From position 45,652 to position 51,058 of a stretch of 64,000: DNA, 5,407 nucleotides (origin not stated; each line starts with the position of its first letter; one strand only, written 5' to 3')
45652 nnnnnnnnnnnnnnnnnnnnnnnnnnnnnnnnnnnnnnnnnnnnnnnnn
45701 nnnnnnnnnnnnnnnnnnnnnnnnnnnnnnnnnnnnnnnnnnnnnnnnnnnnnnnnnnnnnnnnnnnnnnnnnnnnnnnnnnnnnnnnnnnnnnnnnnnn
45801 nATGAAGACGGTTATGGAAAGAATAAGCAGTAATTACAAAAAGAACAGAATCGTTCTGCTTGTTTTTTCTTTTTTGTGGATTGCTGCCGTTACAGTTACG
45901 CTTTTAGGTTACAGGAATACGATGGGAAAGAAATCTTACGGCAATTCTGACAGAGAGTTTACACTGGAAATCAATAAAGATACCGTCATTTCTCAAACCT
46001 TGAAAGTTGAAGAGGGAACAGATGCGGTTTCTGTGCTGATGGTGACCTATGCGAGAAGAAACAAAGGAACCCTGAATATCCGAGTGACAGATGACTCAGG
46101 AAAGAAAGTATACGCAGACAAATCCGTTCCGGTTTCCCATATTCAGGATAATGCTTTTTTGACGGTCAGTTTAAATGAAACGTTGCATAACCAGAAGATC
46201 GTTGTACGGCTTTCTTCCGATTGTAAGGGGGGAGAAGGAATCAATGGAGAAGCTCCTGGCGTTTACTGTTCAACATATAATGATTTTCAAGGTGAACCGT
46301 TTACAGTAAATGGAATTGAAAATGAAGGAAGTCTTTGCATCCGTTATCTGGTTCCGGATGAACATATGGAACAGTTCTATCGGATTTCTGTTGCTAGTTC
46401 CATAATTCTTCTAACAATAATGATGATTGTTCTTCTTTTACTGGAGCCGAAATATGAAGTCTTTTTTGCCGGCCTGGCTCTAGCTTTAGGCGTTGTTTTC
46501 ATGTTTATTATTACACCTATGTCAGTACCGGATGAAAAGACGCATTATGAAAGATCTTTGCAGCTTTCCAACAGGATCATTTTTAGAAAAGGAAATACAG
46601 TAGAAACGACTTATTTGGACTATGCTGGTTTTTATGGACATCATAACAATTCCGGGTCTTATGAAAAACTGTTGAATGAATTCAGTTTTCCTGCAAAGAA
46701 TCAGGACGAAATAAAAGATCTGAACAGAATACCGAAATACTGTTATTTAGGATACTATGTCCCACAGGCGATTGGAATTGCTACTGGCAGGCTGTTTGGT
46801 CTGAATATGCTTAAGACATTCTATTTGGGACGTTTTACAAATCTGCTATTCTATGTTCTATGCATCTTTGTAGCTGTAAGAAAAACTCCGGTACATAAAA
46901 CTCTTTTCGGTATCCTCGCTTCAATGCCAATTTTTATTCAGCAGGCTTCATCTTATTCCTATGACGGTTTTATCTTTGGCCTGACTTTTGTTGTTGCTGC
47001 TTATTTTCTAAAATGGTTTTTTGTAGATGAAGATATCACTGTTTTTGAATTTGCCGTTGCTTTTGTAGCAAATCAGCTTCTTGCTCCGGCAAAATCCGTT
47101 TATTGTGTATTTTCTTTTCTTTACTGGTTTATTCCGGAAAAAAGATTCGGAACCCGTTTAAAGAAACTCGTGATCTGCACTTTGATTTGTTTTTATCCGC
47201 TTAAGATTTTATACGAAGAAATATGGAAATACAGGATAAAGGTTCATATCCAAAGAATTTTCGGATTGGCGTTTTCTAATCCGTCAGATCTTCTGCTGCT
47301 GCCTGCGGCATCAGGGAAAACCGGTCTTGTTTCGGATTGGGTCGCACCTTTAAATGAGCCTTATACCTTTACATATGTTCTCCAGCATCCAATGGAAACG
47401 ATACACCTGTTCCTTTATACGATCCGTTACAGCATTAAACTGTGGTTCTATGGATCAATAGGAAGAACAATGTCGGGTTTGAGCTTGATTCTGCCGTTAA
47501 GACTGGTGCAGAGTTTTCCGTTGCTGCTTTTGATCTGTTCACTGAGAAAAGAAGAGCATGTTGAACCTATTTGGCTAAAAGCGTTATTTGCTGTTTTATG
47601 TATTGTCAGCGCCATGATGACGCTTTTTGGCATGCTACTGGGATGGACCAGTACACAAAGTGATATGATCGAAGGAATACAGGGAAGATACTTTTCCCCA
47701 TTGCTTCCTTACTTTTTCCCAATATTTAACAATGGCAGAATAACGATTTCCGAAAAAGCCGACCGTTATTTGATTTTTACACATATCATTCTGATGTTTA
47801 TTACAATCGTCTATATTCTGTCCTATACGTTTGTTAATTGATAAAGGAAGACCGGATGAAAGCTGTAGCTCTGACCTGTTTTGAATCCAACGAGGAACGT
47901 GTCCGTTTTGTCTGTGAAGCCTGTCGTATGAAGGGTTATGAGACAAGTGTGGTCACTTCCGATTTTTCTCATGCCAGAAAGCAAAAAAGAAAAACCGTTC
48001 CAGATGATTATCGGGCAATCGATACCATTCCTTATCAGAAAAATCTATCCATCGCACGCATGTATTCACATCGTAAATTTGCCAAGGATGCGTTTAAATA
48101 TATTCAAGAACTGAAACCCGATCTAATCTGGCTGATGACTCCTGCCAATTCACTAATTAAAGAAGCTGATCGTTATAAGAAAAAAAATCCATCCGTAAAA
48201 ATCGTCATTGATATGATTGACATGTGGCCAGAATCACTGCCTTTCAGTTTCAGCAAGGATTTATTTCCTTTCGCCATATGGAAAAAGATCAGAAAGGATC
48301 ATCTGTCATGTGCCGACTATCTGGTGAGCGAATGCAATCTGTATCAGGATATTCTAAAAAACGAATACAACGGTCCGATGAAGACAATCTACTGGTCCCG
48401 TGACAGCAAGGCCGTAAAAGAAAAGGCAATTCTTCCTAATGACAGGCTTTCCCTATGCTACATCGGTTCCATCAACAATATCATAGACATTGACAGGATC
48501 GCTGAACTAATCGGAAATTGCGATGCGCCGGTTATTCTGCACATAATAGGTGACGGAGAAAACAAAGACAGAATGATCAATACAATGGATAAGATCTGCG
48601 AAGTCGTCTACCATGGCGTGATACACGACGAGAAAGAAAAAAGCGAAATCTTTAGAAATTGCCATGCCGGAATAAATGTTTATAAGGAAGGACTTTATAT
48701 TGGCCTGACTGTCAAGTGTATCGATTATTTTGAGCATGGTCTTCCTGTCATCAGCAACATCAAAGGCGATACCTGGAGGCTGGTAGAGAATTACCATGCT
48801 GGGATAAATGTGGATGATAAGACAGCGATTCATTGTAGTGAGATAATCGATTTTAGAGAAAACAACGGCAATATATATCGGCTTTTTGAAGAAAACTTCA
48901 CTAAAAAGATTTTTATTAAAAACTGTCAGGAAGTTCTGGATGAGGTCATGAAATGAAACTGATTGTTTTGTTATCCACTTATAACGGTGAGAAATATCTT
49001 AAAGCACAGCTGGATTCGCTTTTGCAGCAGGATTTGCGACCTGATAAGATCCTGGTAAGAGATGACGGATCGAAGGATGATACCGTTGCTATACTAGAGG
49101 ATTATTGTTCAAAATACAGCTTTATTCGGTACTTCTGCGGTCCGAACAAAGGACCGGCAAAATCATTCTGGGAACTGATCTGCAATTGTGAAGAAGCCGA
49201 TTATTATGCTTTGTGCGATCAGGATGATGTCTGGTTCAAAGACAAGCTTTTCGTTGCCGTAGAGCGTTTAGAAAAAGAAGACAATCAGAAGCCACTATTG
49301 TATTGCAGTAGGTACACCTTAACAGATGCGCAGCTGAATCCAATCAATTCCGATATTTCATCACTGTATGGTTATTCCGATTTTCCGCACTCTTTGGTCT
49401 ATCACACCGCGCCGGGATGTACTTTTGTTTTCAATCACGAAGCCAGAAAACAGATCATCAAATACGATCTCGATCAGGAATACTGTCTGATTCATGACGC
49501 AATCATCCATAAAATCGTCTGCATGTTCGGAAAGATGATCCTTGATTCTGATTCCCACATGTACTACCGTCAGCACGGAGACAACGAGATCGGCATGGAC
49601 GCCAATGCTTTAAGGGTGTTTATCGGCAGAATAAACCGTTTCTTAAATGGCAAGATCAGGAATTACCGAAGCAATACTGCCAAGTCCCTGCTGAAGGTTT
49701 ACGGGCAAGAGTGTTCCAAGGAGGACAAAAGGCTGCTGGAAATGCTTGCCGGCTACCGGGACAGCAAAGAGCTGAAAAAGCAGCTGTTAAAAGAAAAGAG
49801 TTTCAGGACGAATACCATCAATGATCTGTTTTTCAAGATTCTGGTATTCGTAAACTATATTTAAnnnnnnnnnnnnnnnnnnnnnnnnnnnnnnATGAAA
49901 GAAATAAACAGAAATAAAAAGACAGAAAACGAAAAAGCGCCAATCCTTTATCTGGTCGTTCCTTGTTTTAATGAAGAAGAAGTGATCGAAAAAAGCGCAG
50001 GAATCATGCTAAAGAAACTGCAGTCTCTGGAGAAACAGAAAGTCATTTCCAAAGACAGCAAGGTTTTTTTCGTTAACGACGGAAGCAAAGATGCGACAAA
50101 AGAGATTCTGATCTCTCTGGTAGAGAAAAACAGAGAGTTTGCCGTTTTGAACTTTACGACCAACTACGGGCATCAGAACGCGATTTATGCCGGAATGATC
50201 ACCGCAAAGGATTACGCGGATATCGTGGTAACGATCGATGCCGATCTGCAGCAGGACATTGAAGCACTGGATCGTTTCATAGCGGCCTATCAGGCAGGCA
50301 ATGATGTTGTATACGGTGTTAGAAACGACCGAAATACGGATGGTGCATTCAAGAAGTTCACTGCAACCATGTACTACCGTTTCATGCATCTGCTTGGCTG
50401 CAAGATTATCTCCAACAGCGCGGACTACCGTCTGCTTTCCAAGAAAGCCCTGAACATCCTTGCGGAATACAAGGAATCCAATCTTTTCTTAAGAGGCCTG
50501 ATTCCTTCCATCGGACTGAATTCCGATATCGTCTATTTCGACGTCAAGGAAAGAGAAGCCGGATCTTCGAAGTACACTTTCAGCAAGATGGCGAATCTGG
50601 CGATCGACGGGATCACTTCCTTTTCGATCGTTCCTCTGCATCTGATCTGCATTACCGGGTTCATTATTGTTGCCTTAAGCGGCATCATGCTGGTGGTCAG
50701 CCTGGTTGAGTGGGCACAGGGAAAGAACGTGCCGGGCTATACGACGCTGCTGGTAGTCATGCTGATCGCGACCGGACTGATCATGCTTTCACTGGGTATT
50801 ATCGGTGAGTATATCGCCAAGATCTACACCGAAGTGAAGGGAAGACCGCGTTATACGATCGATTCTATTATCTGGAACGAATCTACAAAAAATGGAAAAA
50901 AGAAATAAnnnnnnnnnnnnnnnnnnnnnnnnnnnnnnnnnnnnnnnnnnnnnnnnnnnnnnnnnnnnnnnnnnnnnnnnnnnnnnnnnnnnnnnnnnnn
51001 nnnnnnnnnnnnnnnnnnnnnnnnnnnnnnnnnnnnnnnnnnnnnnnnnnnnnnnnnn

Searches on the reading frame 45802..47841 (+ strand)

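Call 8: search_protein_families(library=pfam, proteins=[window:45802-47841:+], max_evalue=0.001)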
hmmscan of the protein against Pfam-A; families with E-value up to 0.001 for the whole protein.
window:45802-47841:+ (679 aa): 1 family
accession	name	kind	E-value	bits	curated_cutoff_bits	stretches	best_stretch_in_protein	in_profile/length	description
PF09913.15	DUF2142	-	9.2e-44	150.2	30.1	1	228-636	2-393/395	Predicted membrane protein (DUF2142)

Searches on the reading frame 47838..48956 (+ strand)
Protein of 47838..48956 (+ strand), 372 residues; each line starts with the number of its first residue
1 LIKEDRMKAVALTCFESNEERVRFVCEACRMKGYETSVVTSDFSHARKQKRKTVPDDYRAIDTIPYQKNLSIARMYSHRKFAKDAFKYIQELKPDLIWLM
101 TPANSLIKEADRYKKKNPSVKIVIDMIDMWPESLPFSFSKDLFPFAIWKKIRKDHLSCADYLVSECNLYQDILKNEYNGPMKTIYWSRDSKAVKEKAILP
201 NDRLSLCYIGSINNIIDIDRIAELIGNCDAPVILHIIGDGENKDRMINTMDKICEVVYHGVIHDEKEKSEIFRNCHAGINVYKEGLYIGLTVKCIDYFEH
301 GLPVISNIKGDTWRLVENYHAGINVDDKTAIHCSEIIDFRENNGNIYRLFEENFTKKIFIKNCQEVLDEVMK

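Call 8: search_protein_families(library=pfam, proteins=[window:47838-48956:+], max_evalue=0.001)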
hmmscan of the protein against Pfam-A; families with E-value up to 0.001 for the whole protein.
window:47838-48956:+ (372 aa): 1 family
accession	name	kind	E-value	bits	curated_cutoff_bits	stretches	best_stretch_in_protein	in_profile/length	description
PF13692.12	Glyco_trans_1_4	-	3.1e-05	24.7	27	1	207-327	5-128/142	Glycosyl transferases group 1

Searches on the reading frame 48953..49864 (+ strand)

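Call 8: search_protein_families(library=pfam, proteins=[window:48953-49864:+], max_evalue=0.001)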
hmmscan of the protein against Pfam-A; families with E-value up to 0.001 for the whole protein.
window:48953-49864:+ (303 aa): 1 family
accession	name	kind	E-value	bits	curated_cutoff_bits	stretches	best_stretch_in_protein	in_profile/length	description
PF00535.33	Glycos_transf_2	-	5.1e-19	69.3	23.3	1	5-111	2-108/168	Glycosyl transferase family 2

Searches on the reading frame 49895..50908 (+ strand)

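Call 8: search_protein_families(library=pfam, proteins=[window:49895-50908:+], max_evalue=0.001)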
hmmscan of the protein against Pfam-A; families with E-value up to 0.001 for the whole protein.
window:49895-50908:+ (337 aa): 1 family
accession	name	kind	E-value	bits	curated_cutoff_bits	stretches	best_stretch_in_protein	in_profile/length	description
PF00535.33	Glycos_transf_2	-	1.1e-19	71.4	23.3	1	20-186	2-164/168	Glycosyl transferase family 2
